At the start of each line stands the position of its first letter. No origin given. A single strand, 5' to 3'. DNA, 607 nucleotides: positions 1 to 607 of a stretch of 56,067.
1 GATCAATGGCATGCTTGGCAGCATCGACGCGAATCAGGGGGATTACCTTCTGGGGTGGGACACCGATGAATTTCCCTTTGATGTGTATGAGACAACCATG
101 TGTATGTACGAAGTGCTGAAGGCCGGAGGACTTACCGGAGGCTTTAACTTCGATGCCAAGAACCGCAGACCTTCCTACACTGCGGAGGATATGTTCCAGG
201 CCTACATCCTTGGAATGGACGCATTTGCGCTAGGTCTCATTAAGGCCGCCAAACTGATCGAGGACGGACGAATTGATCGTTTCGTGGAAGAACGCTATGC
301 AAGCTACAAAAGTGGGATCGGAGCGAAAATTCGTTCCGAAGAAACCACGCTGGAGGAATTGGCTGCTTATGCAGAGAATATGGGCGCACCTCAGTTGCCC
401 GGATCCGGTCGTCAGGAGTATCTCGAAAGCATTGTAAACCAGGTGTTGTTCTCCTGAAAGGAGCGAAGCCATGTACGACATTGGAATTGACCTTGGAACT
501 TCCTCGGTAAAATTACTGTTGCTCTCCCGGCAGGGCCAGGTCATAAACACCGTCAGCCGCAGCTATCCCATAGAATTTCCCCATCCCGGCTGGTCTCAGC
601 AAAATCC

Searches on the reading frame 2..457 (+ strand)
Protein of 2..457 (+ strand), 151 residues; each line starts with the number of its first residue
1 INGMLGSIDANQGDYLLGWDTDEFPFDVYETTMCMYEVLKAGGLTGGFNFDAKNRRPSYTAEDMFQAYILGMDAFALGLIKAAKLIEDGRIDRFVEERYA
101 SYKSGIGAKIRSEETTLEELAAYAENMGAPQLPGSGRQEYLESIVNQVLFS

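Call 5: search_protein_families(library=pfam, proteins=[window:11-457:+])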
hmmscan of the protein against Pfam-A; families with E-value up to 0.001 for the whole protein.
window:11-457:+ (148 aa): 0 families

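Call 47: search_protein_families(library=pfam, proteins=[window:2-457:+], max_evalue=5)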
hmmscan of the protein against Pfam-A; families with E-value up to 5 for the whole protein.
window:2-457:+ (151 aa): 1 family
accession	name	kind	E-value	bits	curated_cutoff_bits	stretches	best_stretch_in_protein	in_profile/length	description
PF23763.2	Beta-barrel_GLAA-B_I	-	0.02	15.5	28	1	13-66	13-66/95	GLAA-B beta-barrel domain I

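Call 48: search_solved_structures(query=window:2-457:+, max_evalue=0.01)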
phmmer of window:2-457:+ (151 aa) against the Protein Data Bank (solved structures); distinct sequences matched with E-value up to 0.01: 8.
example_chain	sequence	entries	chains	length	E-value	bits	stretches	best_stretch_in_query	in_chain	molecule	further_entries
1a0e_A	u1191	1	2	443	5.9e-49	169.5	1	2-149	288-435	XYLOSE ISOMERASE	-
1a0d_A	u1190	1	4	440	1.2e-47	165.2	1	1-150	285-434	XYLOSE ISOMERASE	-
1a0c_A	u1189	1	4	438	4e-47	163.5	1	1-150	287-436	XYLOSE ISOMERASE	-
6int_A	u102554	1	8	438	1.8e-43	151.6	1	1-149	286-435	Xylose isomerase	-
4xkm_A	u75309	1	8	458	1.1e-39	139.4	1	2-147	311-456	Xylose isomerase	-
5nh4_A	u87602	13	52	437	4.5e-37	130.9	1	3-145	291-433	Xylose isomerase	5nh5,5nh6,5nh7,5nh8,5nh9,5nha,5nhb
6t8f_A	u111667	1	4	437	4.8e-37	130.8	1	3-145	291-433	Xylose isomerase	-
5yn3_A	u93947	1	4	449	4.8e-37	130.8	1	3-145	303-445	Xylose isomerase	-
